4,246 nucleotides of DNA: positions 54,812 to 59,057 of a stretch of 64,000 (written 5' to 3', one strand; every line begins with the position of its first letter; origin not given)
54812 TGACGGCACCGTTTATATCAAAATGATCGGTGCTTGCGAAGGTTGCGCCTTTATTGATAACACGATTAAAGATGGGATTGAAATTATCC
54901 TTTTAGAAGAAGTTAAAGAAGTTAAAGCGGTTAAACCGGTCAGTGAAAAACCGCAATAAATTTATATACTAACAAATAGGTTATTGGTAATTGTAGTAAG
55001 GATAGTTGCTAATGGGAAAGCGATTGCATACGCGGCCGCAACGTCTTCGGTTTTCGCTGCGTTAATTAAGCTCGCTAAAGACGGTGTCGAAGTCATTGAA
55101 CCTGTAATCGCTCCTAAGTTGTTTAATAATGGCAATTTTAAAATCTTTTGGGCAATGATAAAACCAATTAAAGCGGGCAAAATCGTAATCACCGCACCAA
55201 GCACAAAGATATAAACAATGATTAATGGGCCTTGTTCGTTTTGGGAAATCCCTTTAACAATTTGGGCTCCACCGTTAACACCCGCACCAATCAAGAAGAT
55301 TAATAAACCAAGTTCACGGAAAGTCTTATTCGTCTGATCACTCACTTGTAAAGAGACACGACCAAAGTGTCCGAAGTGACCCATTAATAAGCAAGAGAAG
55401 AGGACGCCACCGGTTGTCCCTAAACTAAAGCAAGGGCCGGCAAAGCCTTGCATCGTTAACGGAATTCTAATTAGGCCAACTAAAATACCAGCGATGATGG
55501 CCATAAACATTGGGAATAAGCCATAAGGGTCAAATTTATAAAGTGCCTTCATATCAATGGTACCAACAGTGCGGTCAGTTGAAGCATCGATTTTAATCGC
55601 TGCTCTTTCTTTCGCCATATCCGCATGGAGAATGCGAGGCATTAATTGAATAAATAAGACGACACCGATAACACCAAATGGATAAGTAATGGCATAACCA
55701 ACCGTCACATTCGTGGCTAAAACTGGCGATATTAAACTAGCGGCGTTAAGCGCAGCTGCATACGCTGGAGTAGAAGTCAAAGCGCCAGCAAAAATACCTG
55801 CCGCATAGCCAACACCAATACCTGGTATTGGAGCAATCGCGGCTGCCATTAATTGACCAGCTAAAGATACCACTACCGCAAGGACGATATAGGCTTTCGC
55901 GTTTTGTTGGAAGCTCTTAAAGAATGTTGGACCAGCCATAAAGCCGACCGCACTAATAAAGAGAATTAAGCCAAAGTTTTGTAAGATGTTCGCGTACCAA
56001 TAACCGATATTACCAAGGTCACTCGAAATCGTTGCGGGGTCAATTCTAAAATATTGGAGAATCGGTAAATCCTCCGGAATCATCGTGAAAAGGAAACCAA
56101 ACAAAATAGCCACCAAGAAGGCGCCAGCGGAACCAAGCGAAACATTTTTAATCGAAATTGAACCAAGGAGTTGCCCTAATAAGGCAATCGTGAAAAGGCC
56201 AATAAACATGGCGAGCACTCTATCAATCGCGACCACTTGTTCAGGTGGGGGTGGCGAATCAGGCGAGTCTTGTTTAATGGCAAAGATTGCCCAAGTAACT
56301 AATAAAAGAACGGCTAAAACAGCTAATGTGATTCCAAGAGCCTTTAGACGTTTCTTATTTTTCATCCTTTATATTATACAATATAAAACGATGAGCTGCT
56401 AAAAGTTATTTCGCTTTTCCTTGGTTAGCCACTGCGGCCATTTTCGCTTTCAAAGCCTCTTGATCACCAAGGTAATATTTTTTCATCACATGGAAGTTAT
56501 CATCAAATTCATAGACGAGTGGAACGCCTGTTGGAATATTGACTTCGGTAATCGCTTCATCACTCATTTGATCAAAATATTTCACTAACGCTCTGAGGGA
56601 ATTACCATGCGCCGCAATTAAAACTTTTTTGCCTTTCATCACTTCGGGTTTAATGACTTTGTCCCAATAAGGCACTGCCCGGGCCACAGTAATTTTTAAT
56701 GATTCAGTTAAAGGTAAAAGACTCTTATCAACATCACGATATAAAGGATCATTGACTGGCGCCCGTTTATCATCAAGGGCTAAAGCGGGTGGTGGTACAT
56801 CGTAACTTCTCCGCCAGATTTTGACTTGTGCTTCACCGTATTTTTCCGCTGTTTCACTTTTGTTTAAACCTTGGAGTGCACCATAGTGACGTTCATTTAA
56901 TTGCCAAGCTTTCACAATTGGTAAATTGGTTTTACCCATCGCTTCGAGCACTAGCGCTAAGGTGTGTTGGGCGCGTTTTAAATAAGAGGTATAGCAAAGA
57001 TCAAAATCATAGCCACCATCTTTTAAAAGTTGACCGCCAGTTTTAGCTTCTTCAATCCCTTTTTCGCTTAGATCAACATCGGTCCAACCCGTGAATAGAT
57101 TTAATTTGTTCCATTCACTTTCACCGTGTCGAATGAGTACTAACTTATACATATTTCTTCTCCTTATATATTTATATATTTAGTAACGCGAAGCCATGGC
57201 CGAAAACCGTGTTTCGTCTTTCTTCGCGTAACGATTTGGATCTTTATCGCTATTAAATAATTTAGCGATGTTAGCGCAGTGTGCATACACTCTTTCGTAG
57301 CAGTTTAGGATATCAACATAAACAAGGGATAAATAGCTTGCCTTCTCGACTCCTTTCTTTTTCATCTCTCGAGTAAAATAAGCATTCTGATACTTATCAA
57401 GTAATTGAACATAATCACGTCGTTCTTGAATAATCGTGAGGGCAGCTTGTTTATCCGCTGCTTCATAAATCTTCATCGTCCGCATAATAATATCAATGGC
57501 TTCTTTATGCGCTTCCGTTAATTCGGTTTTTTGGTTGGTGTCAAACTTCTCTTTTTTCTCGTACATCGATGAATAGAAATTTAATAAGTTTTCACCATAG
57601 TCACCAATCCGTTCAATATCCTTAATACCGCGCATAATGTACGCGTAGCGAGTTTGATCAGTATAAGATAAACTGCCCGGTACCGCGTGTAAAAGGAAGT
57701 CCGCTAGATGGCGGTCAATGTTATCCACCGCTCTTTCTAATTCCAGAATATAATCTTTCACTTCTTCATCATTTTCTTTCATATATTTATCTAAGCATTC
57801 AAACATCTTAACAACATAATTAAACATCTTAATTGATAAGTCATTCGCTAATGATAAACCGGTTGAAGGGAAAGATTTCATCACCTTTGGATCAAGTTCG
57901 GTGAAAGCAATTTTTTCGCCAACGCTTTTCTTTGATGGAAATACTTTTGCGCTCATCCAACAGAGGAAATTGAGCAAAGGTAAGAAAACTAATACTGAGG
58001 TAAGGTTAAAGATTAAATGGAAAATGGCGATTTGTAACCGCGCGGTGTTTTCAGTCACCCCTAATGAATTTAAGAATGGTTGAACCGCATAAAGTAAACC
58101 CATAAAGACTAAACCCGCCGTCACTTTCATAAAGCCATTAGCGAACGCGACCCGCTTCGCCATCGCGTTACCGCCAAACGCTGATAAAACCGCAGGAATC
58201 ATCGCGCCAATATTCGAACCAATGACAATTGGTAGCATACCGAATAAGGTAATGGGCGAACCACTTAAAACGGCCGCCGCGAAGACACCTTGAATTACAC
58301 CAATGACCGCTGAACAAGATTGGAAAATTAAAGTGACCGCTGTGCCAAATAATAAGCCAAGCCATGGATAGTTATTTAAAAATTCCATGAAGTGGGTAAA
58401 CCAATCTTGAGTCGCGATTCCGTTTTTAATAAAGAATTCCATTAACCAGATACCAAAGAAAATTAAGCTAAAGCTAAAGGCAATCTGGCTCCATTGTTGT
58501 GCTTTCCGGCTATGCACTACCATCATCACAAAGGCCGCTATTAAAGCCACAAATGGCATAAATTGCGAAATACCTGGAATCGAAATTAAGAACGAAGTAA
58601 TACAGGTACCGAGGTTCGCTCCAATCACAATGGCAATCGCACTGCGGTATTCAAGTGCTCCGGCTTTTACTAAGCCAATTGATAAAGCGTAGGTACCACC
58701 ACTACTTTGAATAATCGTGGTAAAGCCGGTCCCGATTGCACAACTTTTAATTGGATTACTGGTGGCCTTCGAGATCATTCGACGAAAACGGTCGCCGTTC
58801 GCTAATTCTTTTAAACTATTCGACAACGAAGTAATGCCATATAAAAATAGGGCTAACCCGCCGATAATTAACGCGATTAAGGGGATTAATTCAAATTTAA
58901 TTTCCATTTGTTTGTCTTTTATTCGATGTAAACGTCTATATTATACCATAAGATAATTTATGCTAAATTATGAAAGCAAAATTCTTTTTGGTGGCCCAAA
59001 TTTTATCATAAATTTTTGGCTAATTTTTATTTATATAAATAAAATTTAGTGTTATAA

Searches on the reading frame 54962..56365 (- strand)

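Call 32: search_protein_families(library=pfam, proteins=[window:54962-56365:-], max_evalue=0.000001)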
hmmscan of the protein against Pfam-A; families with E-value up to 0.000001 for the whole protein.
window:54962-56365:- (467 aa): 1 family
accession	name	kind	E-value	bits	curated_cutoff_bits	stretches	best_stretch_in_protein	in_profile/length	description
PF06826.17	Asp-Al_Ex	-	1.9e-55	187.7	27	2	286-464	2-165/167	Predicted Permease Membrane Region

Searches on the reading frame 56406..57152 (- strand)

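Call 32: search_protein_families(library=pfam, proteins=[window:56406-57152:-], max_evalue=0.000001)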
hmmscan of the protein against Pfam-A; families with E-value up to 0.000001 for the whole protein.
window:56406-57152:- (248 aa): 1 family
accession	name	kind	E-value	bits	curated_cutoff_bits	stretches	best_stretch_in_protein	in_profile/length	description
PF00300.27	His_Phos_1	-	8.1e-36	123.9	21.7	1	4-225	1-190/194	Histidine phosphatase superfamily (branch 1)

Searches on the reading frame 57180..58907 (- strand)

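Call 58: search_protein_families(library=ncbifam, proteins=[window:57180-58907:-], max_evalue=0.00001)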
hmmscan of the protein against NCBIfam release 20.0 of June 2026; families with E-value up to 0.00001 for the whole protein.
window:57180-58907:- (575 aa): 4 families
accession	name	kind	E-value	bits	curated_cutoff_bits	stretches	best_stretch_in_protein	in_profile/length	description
NF037997.1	Na_Pi_symport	subfamily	2.5e-43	148.6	50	1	18-313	5-288/294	Na/Pi symporter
TIGR00704.1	NaPi_cotrn_rel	hypoth_equivalog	3.2e-40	138.7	210.1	1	14-317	7-299/308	Na/Pi-cotransporter II-related protein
TIGR01013.1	2a58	subfamily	9.2e-17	61.1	306.15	2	170-395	94-310/456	sodium-dependent inorganic phosphate transporter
TIGR02135.1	phoU_full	equivalog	1e-14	54.7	130.25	1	424-551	81-203/212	phosphate signaling complex protein PhoU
